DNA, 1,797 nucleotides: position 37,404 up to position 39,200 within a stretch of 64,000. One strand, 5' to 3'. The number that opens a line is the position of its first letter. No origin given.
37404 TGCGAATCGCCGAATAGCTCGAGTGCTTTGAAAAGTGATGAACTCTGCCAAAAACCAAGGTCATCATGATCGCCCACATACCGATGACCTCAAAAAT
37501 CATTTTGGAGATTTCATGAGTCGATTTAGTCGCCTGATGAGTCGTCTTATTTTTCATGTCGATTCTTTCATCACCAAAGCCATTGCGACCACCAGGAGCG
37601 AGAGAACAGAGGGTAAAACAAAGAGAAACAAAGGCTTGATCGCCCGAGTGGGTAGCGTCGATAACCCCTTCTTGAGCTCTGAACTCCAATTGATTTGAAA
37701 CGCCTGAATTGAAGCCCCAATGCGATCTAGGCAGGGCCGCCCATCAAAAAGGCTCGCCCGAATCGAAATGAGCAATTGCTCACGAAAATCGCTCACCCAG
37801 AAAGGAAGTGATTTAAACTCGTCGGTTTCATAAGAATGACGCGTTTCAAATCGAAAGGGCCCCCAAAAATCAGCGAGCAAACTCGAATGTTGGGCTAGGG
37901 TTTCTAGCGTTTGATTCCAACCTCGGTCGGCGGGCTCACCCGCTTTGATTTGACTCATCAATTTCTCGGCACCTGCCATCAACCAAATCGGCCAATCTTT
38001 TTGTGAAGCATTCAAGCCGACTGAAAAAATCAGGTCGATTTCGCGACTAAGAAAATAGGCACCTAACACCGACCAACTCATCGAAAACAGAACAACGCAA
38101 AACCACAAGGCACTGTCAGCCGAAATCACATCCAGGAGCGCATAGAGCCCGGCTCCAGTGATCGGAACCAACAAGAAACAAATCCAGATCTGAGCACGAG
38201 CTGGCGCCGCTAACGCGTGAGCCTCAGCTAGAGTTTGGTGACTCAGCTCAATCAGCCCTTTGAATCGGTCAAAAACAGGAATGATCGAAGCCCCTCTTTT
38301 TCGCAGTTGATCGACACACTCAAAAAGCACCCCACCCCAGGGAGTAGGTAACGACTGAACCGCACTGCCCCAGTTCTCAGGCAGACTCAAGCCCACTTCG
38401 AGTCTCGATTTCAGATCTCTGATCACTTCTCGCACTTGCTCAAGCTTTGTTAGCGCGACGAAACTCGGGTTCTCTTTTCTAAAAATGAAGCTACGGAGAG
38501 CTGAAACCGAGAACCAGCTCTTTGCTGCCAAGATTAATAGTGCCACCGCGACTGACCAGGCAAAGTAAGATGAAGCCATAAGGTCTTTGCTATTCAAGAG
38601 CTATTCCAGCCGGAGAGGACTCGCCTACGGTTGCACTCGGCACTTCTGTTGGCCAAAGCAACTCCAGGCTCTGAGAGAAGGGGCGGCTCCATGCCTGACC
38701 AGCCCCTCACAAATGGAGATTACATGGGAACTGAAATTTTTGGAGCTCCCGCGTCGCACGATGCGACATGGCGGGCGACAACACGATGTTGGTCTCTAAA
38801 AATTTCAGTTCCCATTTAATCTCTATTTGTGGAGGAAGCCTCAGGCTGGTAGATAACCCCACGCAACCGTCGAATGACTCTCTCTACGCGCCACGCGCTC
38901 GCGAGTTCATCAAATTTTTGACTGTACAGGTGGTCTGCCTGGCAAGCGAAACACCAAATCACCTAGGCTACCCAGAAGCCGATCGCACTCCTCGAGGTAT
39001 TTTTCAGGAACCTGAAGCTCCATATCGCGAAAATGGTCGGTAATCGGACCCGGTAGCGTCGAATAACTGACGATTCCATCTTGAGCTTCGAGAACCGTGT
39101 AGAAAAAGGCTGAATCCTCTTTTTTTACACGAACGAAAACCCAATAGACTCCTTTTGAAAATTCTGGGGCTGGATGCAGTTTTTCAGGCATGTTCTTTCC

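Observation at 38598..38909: GC-rich, hairpin-dense intergenic element with a 16-bp perfect inverted repeat, possibly a structured sRNA or REP-like element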

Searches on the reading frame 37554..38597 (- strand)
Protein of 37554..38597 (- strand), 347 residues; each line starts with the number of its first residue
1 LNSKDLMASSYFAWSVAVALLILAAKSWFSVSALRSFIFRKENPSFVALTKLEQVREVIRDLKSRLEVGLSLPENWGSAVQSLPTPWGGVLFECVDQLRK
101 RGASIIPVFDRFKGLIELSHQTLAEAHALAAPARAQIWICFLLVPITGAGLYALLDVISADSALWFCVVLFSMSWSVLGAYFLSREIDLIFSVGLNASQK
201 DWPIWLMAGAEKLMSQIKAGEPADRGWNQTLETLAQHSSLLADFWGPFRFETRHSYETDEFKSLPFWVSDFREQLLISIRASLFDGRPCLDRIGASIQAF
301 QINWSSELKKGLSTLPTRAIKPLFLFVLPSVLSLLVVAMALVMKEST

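Call 5: search_protein_families(library=pfam, proteins=[window:37554-38597:-], max_evalue=0.01)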
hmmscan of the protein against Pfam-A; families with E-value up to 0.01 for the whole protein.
window:37554-38597:- (347 aa): 0 families

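Call 39: find_encoding_contigs(protein=window:37554-38579:-, flank=10000, max_places=10)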
Protein window:37554-38579:- (341 aa): 7 contigs read that carry it; 3 places shown.
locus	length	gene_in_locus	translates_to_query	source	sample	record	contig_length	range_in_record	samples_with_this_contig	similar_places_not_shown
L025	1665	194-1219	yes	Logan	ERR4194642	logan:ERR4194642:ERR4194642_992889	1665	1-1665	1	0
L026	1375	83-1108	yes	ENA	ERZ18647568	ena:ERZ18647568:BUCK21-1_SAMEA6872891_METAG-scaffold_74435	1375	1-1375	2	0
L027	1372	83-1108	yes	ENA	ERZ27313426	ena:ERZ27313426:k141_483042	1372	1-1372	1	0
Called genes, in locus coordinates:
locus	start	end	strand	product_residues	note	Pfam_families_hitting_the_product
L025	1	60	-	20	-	?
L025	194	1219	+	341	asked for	-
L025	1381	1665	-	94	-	?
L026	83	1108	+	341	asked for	-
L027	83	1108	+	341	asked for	-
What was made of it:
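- Checked: The downstream gene most likely starts at the ATG at 38579, the start used by gene calls in other assemblies (call 39).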

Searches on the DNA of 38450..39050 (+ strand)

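Call 20: search_rna_families(source=window, start=38450, end=39050, threshold=evalue, max_evalue=10)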
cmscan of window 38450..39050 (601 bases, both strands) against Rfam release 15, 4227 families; matches with E-value up to 10: 7.
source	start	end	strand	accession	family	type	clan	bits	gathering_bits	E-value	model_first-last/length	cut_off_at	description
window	38718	38821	+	RF03769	mir-3913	Gene; miRNA;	-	30.8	100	0.00045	1-100/100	no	mir-3913 microRNA precursor family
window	38708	38831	-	RF03769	mir-3913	Gene; miRNA;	-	30.5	100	0.00053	1-100/100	no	mir-3913 microRNA precursor family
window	38718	38821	+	RF03187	MIR1512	Gene; miRNA;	-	24.5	79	0.02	1-94/94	no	MIR1512 microRNA precursor family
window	38714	38826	+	RF03666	MIR7724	Gene; miRNA;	-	22.1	100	0.035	1-169/169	no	MIR7724 microRNA precursor family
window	38718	38821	-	RF03187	MIR1512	Gene; miRNA;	-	21.5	79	0.13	1-94/94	no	MIR1512 microRNA precursor family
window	38539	38704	+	RF01728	STAXI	Gene; sRNA;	-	13.5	40.5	1.7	1-153/153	no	STAXI RNA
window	38643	38750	-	RF01234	SNORA47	Gene; snRNA; snoRNA; HACA-box;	-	12.1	45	7.2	1-138/138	no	Small nucleolar RNA SNORA47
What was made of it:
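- On Any Rfam 15 RNA family (sRNAs, ribozymes, 6S, Y RNA, riboswitches, and others): In E-value mode only miRNA-precursor hairpin models score, at 22-31 bits against gathering thresholds of 79-100 (call 20).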

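Call 34: search_dna_similar(query=window:38680-38860:+, collection=phages, mode=distant, max_evalue=0.01)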
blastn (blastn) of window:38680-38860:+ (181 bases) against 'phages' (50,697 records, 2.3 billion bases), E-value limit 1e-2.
No match.

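Call 35: search_dna_similar(query=window:38680-38860:+, collection=plasmids, mode=distant, max_evalue=0.01)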
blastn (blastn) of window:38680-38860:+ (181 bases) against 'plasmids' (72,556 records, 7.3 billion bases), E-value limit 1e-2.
No match.

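Call 71: build_rna_model(alignment_id=A5)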
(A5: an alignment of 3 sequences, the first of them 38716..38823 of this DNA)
Model R1 built from alignment A5 (3 sequences, 108 columns); structure: RNAalifold consensus.
model positions 108; base pairs 49; branch points 1; effective number of sequences 0.39; information 0.59 bits per position. Calibrated on 0.2 Mb of random sequence (short: E-values are rough).
structure used (alignment columns):
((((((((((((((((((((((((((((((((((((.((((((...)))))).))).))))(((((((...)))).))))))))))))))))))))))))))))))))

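Call 72: search_with_rna_model(model_id=R1, sources=[window, L018, L019, L021, L028, L030, L031, L032, L033, L024], max_evalue=10)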
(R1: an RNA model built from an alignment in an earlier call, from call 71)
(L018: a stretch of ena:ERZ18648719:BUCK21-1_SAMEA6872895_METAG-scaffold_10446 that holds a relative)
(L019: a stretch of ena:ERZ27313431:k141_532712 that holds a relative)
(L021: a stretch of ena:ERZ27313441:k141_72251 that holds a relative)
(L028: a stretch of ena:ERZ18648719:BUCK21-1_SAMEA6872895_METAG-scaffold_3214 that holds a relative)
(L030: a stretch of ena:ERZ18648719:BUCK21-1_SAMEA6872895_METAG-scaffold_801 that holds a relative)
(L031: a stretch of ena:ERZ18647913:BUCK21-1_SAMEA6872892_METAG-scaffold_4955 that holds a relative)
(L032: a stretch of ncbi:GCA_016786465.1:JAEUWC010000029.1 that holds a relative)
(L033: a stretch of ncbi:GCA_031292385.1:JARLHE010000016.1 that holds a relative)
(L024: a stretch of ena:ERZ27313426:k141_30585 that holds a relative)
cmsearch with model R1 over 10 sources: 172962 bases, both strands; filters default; matches with E-value up to 10: 11.
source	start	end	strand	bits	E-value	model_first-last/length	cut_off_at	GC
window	38716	38823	+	116.4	9.1e-25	1-108/108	no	0.47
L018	3678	3785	+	110.5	2.2e-23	1-108/108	no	0.49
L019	4790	4897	+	110.5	2.2e-23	1-108/108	no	0.49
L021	3664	3753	+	78.9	6.2e-16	1-90/108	3'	0.49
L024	1191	1298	+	78.9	6.4e-16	1-108/108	no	0.47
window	38716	38823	-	50.4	3.4e-09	1-108/108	no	0.47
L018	3678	3785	-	48.7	8.7e-09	1-108/108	no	0.49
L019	4790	4897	-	48.7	8.7e-09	1-108/108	no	0.49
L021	3664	3753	-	16.9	0.28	19-108/108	5'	0.49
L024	1191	1298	-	15.4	0.64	1-108/108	no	0.47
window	42014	42050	+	11.6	4.9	30-79/108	no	0.51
